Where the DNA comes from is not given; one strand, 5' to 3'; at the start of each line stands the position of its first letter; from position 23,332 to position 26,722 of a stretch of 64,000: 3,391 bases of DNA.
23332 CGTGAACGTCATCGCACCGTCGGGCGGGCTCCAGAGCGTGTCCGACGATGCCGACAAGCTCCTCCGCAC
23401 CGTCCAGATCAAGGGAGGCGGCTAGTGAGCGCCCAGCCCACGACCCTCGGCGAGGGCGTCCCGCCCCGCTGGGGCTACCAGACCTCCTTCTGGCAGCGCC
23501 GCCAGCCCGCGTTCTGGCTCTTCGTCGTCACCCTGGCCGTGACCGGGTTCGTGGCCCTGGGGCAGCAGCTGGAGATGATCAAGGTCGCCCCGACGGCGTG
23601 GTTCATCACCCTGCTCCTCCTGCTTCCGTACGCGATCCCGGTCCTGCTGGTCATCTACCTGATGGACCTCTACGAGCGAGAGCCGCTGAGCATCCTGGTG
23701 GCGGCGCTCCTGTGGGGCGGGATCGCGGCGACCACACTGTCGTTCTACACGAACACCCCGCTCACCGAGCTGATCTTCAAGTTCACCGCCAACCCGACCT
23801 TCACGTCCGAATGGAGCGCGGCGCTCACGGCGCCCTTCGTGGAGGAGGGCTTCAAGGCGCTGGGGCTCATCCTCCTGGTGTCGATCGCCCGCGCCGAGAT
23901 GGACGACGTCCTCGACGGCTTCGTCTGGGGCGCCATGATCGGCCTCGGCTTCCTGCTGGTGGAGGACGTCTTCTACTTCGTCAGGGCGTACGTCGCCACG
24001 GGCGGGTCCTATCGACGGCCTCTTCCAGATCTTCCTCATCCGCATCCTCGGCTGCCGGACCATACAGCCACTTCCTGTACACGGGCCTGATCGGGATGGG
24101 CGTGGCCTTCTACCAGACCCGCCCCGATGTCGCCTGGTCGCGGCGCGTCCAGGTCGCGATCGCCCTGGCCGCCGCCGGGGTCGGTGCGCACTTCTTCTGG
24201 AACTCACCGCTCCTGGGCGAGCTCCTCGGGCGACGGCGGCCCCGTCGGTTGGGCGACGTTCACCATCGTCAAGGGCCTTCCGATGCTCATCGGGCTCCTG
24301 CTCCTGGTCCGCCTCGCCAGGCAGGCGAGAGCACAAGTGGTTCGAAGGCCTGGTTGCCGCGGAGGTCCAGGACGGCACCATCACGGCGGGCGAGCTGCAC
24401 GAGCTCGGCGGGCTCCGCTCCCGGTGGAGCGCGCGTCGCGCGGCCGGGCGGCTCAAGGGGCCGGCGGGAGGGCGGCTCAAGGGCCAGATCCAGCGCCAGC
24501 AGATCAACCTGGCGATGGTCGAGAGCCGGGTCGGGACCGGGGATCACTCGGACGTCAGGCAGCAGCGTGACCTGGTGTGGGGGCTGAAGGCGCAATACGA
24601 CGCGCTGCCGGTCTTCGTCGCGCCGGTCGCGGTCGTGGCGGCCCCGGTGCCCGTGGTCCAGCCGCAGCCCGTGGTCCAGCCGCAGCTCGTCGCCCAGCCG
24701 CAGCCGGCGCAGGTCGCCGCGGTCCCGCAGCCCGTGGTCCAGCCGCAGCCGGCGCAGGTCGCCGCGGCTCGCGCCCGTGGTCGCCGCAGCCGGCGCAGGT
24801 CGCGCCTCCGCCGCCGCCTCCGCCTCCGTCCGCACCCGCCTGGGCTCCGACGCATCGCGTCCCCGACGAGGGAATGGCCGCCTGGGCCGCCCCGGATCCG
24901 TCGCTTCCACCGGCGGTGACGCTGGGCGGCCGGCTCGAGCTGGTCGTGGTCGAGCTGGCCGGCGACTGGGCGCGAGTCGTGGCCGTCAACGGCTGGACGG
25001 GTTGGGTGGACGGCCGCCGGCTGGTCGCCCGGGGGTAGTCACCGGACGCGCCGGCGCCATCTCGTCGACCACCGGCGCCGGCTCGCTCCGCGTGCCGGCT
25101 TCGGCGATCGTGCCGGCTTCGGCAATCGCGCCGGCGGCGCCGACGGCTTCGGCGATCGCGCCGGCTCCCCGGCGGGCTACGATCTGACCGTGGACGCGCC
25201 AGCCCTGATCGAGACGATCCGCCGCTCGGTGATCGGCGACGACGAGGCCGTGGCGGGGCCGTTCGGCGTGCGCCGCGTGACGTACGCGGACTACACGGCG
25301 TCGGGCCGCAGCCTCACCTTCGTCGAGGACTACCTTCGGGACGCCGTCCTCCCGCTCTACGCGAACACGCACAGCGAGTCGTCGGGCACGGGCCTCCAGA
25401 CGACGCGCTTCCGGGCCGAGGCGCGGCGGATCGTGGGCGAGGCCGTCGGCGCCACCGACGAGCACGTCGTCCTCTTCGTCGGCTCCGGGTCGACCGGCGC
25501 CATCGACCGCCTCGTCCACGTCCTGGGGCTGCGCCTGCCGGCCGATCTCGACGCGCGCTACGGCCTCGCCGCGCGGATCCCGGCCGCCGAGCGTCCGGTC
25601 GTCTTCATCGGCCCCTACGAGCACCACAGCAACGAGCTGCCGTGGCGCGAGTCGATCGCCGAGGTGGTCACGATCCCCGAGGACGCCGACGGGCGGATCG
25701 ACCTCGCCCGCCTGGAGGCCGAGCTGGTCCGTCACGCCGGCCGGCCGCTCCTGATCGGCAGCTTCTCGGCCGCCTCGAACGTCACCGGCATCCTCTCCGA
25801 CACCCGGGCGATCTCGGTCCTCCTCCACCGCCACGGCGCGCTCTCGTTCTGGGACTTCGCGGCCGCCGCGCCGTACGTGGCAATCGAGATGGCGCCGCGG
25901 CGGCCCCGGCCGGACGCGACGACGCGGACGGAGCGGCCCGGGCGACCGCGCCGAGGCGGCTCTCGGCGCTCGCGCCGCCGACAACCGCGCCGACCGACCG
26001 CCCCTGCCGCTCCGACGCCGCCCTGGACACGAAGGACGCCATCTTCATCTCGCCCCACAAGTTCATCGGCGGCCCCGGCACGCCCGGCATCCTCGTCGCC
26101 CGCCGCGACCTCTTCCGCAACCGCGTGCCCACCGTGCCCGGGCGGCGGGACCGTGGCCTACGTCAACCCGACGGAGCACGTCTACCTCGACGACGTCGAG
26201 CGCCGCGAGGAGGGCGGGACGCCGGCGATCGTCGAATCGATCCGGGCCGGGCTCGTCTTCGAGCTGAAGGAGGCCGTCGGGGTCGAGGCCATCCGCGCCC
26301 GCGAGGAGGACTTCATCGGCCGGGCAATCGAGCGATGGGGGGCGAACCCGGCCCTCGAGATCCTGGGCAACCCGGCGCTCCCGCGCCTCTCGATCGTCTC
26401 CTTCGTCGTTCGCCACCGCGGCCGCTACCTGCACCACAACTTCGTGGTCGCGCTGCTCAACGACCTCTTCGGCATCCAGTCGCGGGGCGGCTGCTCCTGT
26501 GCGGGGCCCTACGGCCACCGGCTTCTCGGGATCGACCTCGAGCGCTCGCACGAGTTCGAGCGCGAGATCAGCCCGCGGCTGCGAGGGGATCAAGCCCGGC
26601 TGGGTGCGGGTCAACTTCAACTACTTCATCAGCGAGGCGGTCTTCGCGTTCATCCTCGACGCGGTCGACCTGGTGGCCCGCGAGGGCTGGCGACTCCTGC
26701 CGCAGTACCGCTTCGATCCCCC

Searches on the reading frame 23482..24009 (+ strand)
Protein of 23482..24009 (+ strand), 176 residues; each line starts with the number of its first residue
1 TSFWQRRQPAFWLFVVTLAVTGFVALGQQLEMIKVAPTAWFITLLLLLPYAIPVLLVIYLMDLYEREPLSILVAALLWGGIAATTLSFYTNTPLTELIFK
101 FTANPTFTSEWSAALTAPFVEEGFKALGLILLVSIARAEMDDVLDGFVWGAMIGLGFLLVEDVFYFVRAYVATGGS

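Call 24: search_protein_families(library=pfam, proteins=[window:23482-24009:+], max_evalue=0.01)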
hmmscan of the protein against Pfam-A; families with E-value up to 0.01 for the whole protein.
seq(176 aa): 1 family
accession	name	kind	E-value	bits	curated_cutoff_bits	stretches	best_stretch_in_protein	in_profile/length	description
PF13367.11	PrsW-protease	-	1.6e-25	90.3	23.5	1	67-174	1-107/196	PrsW family intramembrane metalloprotease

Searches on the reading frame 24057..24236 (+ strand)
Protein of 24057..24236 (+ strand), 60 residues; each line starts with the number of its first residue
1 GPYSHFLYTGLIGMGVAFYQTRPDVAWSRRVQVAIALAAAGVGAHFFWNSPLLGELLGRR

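Call 24: search_protein_families(library=pfam, proteins=[window:24057-24236:+], max_evalue=0.01)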
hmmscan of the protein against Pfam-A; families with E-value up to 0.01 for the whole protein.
seq(60 aa): 1 family
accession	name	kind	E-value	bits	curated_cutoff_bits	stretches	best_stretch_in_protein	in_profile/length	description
PF13367.11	PrsW-protease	-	4.7e-07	30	23.5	1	1-52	125-174/196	PrsW family intramembrane metalloprotease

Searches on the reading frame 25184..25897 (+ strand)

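Call 24: search_protein_families(library=pfam, proteins=[window:25184-25897:+], max_evalue=0.01)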
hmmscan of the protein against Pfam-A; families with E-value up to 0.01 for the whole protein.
seq(238 aa): 1 family
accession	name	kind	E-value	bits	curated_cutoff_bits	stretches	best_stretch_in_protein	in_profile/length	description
PF00266.25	Aminotran_5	-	3.2e-16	59.7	21.5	1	34-236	2-187/371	Aminotransferase class-V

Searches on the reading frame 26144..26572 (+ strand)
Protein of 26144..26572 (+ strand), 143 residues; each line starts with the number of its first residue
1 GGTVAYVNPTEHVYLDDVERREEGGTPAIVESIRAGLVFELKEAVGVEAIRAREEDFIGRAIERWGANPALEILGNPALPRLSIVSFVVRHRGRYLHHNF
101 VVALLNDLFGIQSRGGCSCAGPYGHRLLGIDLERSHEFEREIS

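Call 24: search_protein_families(library=pfam, proteins=[window:26144-26572:+], max_evalue=0.01)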
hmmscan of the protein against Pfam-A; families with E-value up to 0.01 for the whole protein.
seq(143 aa): 1 family
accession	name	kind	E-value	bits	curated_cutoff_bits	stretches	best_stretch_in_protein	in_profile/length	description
PF00266.25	Aminotran_5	-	6.9e-11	42.2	21.5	1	1-126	228-348/371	Aminotransferase class-V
